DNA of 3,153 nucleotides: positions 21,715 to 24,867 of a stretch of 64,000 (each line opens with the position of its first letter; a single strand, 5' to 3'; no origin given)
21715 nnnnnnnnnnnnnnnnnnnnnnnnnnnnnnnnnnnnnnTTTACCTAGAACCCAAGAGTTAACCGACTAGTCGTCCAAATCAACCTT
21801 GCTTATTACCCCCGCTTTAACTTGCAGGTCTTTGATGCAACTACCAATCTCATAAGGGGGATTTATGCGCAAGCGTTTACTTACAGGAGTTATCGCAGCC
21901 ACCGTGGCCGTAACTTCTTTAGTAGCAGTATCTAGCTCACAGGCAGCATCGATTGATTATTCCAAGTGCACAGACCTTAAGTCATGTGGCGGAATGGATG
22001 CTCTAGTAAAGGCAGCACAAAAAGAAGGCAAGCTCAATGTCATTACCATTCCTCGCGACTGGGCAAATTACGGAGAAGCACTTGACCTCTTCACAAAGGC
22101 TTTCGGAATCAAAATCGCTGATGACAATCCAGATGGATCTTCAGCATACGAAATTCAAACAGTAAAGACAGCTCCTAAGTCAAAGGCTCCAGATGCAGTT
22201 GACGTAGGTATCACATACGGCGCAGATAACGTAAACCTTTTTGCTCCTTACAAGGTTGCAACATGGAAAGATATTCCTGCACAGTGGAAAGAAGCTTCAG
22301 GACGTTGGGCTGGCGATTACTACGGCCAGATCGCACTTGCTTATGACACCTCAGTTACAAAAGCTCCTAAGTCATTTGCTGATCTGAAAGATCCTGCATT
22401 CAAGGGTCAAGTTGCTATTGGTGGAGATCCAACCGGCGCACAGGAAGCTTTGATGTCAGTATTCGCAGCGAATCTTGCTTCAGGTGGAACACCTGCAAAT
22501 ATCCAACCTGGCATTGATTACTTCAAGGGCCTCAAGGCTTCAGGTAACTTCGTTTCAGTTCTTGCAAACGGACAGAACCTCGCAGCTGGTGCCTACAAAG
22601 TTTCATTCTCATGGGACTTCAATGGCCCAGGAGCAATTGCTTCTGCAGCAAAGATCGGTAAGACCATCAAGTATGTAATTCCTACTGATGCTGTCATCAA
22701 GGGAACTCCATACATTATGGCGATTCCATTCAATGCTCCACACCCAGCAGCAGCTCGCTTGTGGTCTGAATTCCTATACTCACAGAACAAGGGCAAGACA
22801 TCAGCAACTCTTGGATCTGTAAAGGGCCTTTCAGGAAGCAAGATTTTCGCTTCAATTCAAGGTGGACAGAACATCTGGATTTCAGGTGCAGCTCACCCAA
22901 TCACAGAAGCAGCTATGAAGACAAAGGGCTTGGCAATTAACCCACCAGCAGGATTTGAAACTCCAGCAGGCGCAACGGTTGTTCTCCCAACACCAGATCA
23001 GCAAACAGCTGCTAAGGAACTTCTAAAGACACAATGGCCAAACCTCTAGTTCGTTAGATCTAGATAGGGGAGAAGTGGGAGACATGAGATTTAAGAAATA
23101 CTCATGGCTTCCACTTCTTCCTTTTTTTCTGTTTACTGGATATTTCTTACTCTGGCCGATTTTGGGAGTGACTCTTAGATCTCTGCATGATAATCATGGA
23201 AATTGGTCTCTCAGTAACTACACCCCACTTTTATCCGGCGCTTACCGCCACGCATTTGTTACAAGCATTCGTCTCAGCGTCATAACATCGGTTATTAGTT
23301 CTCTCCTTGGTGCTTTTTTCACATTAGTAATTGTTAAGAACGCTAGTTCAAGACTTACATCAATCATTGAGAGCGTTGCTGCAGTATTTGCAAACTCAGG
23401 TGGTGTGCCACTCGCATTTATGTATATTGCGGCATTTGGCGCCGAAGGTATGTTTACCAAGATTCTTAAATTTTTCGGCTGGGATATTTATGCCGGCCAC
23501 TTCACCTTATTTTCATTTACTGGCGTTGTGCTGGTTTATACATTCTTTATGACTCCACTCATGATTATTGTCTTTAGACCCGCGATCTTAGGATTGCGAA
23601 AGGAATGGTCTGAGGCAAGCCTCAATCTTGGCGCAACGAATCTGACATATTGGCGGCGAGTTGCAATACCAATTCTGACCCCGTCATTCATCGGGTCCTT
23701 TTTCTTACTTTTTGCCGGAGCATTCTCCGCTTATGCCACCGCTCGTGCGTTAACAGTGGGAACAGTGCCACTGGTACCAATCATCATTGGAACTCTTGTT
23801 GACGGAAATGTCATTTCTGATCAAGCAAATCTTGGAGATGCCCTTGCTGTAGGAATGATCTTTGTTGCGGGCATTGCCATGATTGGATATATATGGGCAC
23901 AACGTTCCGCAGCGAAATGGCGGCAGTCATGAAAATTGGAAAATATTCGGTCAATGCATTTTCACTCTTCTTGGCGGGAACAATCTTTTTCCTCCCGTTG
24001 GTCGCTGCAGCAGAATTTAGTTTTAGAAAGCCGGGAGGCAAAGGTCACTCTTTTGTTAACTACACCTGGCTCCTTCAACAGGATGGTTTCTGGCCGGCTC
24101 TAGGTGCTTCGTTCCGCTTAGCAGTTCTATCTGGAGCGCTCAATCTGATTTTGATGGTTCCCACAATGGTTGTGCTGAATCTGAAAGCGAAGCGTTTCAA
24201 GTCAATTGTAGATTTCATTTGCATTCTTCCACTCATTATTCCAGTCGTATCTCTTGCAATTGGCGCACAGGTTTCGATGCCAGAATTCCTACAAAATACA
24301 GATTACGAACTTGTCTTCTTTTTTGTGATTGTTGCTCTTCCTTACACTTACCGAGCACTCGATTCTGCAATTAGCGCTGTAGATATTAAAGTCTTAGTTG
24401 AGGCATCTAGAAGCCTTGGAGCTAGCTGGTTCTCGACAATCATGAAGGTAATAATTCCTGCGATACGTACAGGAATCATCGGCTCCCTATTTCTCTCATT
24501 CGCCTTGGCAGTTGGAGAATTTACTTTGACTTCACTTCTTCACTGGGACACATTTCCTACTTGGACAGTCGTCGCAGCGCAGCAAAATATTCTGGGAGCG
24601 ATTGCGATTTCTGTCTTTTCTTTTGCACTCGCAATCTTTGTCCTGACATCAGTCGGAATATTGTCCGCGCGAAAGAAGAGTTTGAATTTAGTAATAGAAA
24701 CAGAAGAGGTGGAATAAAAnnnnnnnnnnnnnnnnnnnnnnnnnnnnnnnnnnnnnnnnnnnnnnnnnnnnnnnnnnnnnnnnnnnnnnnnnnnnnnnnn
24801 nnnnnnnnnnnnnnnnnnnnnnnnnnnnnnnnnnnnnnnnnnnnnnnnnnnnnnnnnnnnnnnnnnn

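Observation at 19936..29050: Oxidase + PhnX-like C-P hydrolase + ABC importer + signal-less metallophosphoesterase + GMC oxidase: candidate organophosphonate/ester scavenging pathway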

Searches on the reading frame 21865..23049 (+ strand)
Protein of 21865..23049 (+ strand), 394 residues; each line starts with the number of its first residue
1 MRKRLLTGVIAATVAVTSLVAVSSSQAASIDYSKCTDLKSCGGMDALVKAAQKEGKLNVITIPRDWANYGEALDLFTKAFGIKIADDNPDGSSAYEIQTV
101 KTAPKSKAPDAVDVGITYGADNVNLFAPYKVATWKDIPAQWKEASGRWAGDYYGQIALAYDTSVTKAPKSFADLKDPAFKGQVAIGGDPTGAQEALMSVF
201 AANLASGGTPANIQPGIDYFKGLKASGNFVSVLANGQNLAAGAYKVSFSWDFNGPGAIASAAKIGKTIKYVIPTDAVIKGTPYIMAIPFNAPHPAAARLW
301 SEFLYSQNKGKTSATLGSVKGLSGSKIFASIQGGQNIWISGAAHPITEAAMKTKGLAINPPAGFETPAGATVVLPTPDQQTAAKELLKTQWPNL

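Call 4: search_protein_families(library=ncbifam, proteins=[window:21865-23049:+], max_evalue=0.00001)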
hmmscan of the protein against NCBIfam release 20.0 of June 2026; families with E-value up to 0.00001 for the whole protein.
window:21865-23049:+ (394 aa): 2 families
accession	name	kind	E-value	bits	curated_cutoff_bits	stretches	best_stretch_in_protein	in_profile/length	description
NF011620.1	PRK15046.1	equivalog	3.9e-10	39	310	1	68-308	38-276/334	2-aminoethylphosphonate ABC transporter substrate-binding protein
TIGR03227.1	PhnS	equivalog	1.3e-09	37.4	395.3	1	68-230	48-205/360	2-aminoethylphosphonate ABC transporter substrate-binding protein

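Call 5: search_protein_families(library=pfam, proteins=[window:21865-23049:+], max_evalue=0.00001)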
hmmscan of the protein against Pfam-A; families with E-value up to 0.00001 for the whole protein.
window:21865-23049:+ (394 aa): 1 family
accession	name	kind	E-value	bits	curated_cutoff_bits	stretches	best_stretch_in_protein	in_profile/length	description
PF13343.11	SBP_bac_6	-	1.8e-15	57.5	24.6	1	124-312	28-210/245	Bacterial extracellular solute-binding protein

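Call 41: search_solved_structures(query=window:21865-23049:+, max_evalue=0.01)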
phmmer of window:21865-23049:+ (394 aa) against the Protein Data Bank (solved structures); distinct sequences matched with E-value up to 0.01: 5.
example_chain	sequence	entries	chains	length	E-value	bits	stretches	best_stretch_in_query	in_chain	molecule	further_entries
5t1p_A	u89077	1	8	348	2.2e-33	118.8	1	45-317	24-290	ABC transporter, periplasmic substrate-binding protein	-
8k7n_A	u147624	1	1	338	2.4e-10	43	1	73-236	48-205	Ferric iron ABC transporter, iron-binding protein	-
1xvy_A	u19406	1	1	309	2.4e-07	33.2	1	73-201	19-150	sfuA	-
1xvx_A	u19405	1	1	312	1.9e-06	30.2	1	73-211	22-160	YfuA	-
8c4y_AAA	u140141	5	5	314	0.0029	19.7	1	71-214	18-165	Putative iron ABC transporter, substrate binding protein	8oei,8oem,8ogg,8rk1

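Call 88: find_homologous_proteins(query=window:21865-23049:+, max_evalue=1e-10)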
Query window:21865-23049:+ (394 aa): 7106 proteins with E <= 1e-10 among 8000 candidates; the best 120 are listed.
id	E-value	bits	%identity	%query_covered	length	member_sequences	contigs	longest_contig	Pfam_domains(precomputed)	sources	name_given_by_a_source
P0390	3.8e-256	867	99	100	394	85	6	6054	PF13343.12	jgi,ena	-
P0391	1.7e-218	743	84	100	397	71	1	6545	PF13343.12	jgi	-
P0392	8.4e-218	741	84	100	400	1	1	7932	PF13343.12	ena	-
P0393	1.6e-215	733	83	99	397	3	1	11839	PF13531.12,PF13416.12,PF13343.12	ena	-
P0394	3.1e-214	729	83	100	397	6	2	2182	PF13343.12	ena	-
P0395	3.6e-214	729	82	99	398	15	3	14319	PF13531.12,PF13343.12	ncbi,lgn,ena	-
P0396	3.7e-213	725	82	100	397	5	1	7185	PF13531.12,PF13343.12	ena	-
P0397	2.9e-209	713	80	100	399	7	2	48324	PF13343.12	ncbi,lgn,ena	-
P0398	3.1e-208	709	83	93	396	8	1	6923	PF13416.12,PF13343.12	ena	-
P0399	8.2e-201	685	79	99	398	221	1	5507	PF13343.12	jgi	-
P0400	1.1e-199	681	78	99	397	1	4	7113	PF13531.12,PF13343.12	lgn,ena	-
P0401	5.2e-198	676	78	99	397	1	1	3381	PF13343.12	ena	-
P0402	6.9e-198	675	78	99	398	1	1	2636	PF13343.12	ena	-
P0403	1.2e-197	674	77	99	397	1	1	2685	PF13416.12,PF13343.12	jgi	-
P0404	2.4e-197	673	77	99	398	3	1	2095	PF13531.12,PF13416.12,PF13343.12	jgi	-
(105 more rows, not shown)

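Call 98: predict_structure(alignment_id=A4)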
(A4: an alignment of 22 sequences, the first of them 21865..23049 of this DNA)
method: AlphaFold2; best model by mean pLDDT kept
length: 394 residues; sequences in the alignment: 22
mean_pLDDT: 85.9   pTM: 0.84
mean pLDDT of the five models: 85.9, 80.6, 78.4, 77.5, 75.7
residues with pLDDT >= 90: 262; 70-90: 81; 50-70: 14; < 50: 37
segments of 3 or more residues with pLDDT < 50: 1-27, 90-95, 117-120
pLDDT, mean of each block of 10 residues (from residue 1): 31 32 51 94 97 92 84 97 76 58 76 60 77 91 80 94 96 97 93 93 96 96 95 91 95 92 95 94 83 94 96 96 97 97 94 96 91 90 94 85
secondary structure, 60 per line:
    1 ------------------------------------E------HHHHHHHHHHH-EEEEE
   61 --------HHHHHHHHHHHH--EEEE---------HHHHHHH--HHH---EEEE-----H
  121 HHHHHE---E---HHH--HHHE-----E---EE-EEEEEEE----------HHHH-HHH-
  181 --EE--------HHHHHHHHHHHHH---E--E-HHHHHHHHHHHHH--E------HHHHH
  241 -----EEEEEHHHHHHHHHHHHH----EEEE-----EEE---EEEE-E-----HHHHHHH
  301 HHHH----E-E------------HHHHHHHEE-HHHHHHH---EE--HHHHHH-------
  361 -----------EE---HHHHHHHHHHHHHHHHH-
elements in order: H44-54 E56-60 H69-80 E83-86 H96-102 E111-114 H120-125 E155-161 H172-175 H193-205 H214-226 H236-240 E246-250 H251-263 E268-271 E277-279 E283-286 H294-304 H324-330 H334-340 H348-353 H377-393

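Call 102: fold_search(model_id=the predicted structure, library=pdb)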
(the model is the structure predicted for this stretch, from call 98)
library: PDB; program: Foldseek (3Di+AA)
matches with E <= 10: 907; with E <= 0.001: 582
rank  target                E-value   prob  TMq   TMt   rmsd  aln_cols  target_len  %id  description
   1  5t1p_H                2.0e-24  1.00  0.67  0.79   3.6       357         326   28  Crystal structure of the putative periplasmic solute-binding protein from Campylobacter jejuni (released 2016-09-07)
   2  5t1p_A                5.4e-24  1.00  0.60  0.71   4.8       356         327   27  Crystal structure of the putative periplasmic solute-binding protein from Campylobacter jejuni (released 2016-09-07)
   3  5t1p_D                8.1e-24  1.00  0.60  0.71   4.8       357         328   27  Crystal structure of the putative periplasmic solute-binding protein from Campylobacter jejuni (released 2016-09-07)
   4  5t1p_B                1.2e-23  1.00  0.60  0.71   4.9       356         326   28  Crystal structure of the putative periplasmic solute-binding protein from Campylobacter jejuni (released 2016-09-07)
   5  5t1p_F                1.3e-23  1.00  0.65  0.77   4.5       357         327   28  Crystal structure of the putative periplasmic solute-binding protein from Campylobacter jejuni (released 2016-09-07)
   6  5t1p_C                2.3e-23  1.00  0.61  0.71   4.8       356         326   27  Crystal structure of the putative periplasmic solute-binding protein from Campylobacter jejuni (released 2016-09-07)
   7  1si0                  2.5e-12  1.00  0.50  0.60   6.7       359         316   18  Crystal Structure of Mannheimia haemolytica Ferric iron-Binding Protein A in a closed conformation (released 2004-06-08)
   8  3pu5                  3.0e-12  1.00  0.55  0.65   5.5       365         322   13  The crystal structure of a putative extracellular solute-binding protein from Bordetella parapertussis (released 2010-12-22)
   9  8k7n                  8.1e-12  1.00  0.40  0.48  11.5       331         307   19  Structure of ferric-binding protein KfuA (released 2024-07-31)
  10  7f6r                  9.1e-12  1.00  0.58  0.66   5.3       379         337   17  Crystal structure of metal-citrate-binding mutant (S164A) protein (MctA) of ABC transporter in apo state (released 2021-12-01)
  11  7f6t                  1.4e-11  1.00  0.59  0.68   4.6       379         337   16  Crystal structure of metal-citrate-binding mutant (Y221F) protein (MctA) of ABC transporter in apo state (released 2021-12-01)
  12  8x1a                  1.5e-11  1.00  0.51  0.60   6.2       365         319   16  Crystal structure of periplasmic G6P binding protein VcA0625 (released 2024-04-17)
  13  1xvy                  1.5e-11  1.00  0.39  0.47  11.7       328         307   19  Crystal Structure of iron-free Serratia marcescens SfuA (released 2004-12-14)
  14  7f6e_B                1.6e-11  1.00  0.48  0.55   9.4       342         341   16  Crystal structure of metal-citrate-binding protein (MctA) of ABC transporter endogenously bound to Mg2+-citrate comple (released 2021-12-01)
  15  7f6e_A                1.8e-11  1.00  0.49  0.56   9.3       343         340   17  Crystal structure of metal-citrate-binding protein (MctA) of ABC transporter endogenously bound to Mg2+-citrate comple (released 2021-12-01)
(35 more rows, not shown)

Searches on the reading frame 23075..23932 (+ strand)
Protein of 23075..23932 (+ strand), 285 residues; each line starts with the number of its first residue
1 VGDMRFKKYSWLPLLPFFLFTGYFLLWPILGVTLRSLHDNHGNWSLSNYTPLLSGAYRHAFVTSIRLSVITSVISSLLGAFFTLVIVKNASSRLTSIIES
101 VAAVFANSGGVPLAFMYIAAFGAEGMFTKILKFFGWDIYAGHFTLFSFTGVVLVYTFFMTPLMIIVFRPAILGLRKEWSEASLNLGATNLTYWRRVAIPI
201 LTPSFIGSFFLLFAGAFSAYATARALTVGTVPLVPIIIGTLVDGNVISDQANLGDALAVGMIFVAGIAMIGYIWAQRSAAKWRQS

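Call 4: search_protein_families(library=ncbifam, proteins=[window:23075-23932:+], max_evalue=0.00001)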
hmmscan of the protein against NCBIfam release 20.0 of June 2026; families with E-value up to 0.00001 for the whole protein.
window:23075-23932:+ (285 aa): 7 families
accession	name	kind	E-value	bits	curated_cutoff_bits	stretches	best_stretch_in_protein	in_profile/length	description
NF011624.0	PRK15050.1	equivalog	9.8e-13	47.9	247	1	10-217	24-230/297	2-aminoethylphosphonate ABC transporter permease subunit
NF007044.0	PRK09497.1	equivalog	2.1e-12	47.1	348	1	33-278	37-277/285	spermidine/putrescine ABC transporter permease PotB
TIGR02139.1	permease_CysT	equivalog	2.9e-11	43.5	246.1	1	21-263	16-244/265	sulfate ABC transporter permease subunit CysT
TIGR00969.1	3a0106s02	subfamily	8.4e-11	41.8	240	1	18-234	24-228/272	sulfate ABC transporter permease subunit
TIGR03226.1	PhnU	equivalog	1.1e-09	38.2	283.45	1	19-214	51-245/311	2-aminoethylphosphonate ABC transporter permease subunit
TIGR01581.1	Mo_ABC_porter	hypoth_equivalog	1.5e-09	37.7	210.3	1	57-269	15-223/225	ABC transporter permease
TIGR02141.1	modB_ABC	equivalog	1.8e-09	37.5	182.6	1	64-219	3-151/208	molybdate ABC transporter permease subunit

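Call 5: search_protein_families(library=pfam, proteins=[window:23075-23932:+], max_evalue=0.00001)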
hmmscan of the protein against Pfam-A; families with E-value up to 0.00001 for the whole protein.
window:23075-23932:+ (285 aa): 0 families

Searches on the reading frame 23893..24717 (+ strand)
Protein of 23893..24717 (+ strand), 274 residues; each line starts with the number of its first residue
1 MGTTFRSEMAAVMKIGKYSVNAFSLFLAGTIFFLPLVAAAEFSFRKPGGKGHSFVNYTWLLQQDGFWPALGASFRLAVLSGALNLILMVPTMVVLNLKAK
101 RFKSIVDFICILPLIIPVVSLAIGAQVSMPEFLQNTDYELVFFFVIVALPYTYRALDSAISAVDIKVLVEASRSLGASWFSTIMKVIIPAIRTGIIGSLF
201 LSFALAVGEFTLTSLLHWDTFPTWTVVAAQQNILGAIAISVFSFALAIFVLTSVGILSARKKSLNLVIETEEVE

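Call 4: search_protein_families(library=ncbifam, proteins=[window:23893-24717:+], max_evalue=0.00001)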
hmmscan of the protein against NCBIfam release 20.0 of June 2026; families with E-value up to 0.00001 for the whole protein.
window:23893-24717:+ (274 aa): 14 families
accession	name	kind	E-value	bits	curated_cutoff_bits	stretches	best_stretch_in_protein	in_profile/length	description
TIGR02141.1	modB_ABC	equivalog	2.3e-15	56.8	182.6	1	73-258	3-206/208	molybdate ABC transporter permease subunit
TIGR03255.1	PhnV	equivalog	5.6e-13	49.2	358.7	1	30-256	25-263/270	2-aminoethylphosphonate ABC transport system, membrane component PhnV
TIGR01581.1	Mo_ABC_porter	hypoth_equivalog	1.6e-12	47.4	210.3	1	63-223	16-189/225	ABC transporter permease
NF006939.0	PRK09421.1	equivalog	1.2e-10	41.2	262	1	66-213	8-168/230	molybdate ABC transporter permease subunit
NF007044.0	PRK09497.1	equivalog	5.5e-10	39.2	348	1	127-216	140-228/285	spermidine/putrescine ABC transporter permease PotB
TIGR00969.1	3a0106s02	subfamily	1.1e-09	38.2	240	1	10-260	10-272/272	sulfate ABC transporter permease subunit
NF007047.0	PRK09500.1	equivalog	3.8e-09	36.5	326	1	31-216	17-206/257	spermidine/putrescine ABC transporter permease PotC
NF011624.0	PRK15050.1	equivalog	1.9e-08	33.8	247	1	14-246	21-274/297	2-aminoethylphosphonate ABC transporter permease subunit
TIGR02139.1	permease_CysT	equivalog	2e-08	34.1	246.1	1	23-217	5-211/265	sulfate ABC transporter permease subunit CysT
TIGR03262.1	PhnU2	equivalog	3.2e-08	32.7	593.25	1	24-216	11-211/546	putative 2-aminoethylphosphonate ABC transporter permease subunit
NF040839.1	tungstate_WtpB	equivalog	4.7e-08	33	340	1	61-218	37-205/251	tungstate ABC transporter permease WtpB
TIGR02138.1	phosphate_pstC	equivalog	1.5e-07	30.7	196.45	1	109-240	124-256/296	phosphate ABC transporter permease subunit PstC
NF007963.0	PRK10683.1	equivalog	2.3e-07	30.5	489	1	133-216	180-262/317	putrescine ABC transporter permease PotH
TIGR02140.1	permease_CysW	equivalog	9.9e-06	25.2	329.1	0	17-258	2-256/261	sulfate ABC transporter permease subunit CysW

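Call 5: search_protein_families(library=pfam, proteins=[window:23893-24717:+], max_evalue=0.00001)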
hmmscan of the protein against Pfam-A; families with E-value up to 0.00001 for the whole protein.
window:23893-24717:+ (274 aa): 1 family
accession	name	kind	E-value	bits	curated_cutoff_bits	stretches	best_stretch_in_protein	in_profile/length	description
PF00528.27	BPD_transp_1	-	8.2e-09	35.9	26.4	1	98-257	12-173/184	Binding-protein-dependent transport system inner membrane component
